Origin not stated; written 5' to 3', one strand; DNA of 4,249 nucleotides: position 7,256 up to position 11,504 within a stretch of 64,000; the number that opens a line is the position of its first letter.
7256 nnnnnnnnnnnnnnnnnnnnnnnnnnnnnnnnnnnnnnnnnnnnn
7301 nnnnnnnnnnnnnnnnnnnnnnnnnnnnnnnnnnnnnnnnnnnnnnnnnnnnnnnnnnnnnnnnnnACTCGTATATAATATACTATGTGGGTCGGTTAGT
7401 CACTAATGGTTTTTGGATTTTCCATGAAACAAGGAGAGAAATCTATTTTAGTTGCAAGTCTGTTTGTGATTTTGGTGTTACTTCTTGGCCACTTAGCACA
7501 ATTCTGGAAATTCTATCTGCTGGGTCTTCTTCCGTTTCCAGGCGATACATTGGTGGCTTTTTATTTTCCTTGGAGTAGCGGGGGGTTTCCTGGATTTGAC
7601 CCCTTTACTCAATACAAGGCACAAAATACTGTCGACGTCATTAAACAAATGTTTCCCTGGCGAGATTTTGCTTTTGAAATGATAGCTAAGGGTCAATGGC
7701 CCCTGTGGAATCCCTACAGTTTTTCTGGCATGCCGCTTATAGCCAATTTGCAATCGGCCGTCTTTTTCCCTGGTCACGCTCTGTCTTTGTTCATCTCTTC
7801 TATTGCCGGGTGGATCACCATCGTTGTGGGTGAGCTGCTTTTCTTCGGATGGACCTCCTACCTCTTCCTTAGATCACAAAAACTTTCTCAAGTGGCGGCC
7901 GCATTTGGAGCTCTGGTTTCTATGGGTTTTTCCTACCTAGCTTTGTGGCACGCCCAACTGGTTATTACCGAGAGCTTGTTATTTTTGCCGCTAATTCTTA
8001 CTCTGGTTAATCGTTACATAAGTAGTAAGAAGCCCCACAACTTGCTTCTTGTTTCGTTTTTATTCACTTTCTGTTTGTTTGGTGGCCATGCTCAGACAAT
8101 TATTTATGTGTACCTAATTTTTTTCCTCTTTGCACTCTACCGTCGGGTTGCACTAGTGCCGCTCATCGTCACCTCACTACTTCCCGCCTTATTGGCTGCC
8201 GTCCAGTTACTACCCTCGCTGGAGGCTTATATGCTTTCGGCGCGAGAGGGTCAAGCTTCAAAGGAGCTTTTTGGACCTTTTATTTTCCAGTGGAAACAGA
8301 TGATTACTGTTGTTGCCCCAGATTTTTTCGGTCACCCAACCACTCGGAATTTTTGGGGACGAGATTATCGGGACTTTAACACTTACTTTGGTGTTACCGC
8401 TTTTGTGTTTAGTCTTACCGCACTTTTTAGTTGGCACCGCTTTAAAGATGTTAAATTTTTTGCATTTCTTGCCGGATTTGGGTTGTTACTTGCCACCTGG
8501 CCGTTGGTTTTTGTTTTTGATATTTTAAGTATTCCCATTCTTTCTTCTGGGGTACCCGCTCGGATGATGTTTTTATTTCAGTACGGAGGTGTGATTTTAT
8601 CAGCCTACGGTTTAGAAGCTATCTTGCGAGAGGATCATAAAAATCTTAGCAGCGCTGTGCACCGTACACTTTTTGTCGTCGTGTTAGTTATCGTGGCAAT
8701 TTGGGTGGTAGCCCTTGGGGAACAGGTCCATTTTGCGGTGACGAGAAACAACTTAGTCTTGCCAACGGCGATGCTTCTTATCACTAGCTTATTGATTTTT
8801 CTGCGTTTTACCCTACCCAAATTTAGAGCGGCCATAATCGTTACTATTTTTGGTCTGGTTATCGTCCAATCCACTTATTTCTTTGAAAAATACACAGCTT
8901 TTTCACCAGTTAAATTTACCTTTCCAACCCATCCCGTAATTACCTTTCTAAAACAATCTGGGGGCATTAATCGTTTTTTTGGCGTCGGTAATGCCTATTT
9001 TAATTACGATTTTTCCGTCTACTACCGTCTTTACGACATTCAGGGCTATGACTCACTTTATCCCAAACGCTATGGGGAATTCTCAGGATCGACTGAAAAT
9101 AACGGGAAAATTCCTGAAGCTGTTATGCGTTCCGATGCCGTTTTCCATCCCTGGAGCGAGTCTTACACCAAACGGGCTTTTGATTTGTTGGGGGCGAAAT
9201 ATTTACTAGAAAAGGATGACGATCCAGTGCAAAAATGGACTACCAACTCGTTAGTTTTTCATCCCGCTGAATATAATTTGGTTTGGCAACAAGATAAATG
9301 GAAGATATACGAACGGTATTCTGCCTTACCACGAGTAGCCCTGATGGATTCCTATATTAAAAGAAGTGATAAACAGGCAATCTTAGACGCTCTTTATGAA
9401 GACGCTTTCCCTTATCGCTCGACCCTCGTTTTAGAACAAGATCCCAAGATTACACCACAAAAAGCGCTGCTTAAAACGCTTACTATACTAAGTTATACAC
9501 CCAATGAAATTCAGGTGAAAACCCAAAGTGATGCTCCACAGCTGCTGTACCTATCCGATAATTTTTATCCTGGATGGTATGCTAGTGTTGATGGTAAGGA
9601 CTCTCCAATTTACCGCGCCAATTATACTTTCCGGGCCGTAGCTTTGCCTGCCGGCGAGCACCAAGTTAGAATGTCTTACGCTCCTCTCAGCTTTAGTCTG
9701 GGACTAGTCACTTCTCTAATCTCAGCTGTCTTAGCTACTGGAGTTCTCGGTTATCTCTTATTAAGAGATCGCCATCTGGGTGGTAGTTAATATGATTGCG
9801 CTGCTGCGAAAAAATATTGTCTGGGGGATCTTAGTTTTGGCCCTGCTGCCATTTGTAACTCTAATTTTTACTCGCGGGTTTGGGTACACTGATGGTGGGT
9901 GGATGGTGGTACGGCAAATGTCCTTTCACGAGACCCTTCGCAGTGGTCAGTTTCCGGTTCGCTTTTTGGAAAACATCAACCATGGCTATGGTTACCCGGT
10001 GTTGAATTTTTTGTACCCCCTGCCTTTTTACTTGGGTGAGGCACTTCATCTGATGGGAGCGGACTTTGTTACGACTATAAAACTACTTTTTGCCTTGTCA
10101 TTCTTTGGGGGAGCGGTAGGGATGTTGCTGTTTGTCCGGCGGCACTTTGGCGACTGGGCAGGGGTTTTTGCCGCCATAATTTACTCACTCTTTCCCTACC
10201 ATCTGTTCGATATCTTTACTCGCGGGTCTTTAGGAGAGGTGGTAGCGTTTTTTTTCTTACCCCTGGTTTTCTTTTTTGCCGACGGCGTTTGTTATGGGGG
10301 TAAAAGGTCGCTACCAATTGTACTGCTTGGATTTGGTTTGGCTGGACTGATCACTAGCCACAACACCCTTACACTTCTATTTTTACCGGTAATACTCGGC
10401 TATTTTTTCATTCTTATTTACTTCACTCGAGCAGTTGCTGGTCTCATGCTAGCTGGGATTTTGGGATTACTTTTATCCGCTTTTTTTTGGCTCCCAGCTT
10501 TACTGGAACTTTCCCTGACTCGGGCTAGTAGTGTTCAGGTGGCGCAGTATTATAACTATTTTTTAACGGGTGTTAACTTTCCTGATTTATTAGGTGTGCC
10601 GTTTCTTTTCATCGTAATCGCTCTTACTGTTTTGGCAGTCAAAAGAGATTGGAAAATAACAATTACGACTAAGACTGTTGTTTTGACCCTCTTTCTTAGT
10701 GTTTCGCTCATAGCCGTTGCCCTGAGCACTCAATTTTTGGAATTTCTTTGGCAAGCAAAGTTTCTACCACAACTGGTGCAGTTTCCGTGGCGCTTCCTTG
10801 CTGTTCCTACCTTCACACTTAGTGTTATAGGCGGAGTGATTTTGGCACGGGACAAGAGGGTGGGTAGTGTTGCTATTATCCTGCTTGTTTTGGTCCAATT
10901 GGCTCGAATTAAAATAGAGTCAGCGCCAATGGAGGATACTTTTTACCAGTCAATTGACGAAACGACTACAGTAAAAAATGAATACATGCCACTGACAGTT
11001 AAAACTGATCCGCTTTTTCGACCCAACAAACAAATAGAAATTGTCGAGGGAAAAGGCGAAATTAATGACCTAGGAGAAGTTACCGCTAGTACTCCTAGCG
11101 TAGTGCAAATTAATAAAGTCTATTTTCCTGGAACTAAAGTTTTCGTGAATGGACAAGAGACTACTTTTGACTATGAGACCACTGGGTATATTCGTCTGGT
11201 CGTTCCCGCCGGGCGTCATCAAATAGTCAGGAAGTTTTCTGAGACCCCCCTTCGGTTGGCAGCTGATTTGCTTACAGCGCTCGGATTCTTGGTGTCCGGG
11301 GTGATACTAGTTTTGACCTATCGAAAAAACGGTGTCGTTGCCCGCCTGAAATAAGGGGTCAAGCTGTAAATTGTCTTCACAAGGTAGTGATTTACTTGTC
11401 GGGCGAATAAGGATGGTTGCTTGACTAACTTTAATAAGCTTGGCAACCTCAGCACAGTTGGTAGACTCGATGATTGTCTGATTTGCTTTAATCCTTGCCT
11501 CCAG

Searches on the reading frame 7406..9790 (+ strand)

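Call 6: search_protein_families(library=pfam, proteins=[window:7406-9790:+], max_evalue=0.01)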
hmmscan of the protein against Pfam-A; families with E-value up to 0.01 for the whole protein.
window:7406-9790:+ (794 aa): 1 family
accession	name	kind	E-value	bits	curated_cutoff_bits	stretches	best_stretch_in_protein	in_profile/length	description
PF09586.16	YfhO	-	5.2e-22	78.5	28.5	2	690-769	754-834/835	Bacterial membrane protein YfhO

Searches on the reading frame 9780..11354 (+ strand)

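Call 6: search_protein_families(library=pfam, proteins=[window:9780-11354:+], max_evalue=0.01)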
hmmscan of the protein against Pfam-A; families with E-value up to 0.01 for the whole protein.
window:9780-11354:+ (524 aa): 1 family
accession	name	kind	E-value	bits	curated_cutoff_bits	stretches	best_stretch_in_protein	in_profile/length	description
PF10131.15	PTPS_related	-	7.6e-12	44.9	26.4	1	78-397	4-320/621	6-pyruvoyl-tetrahydropterin synthase related domain; membrane protein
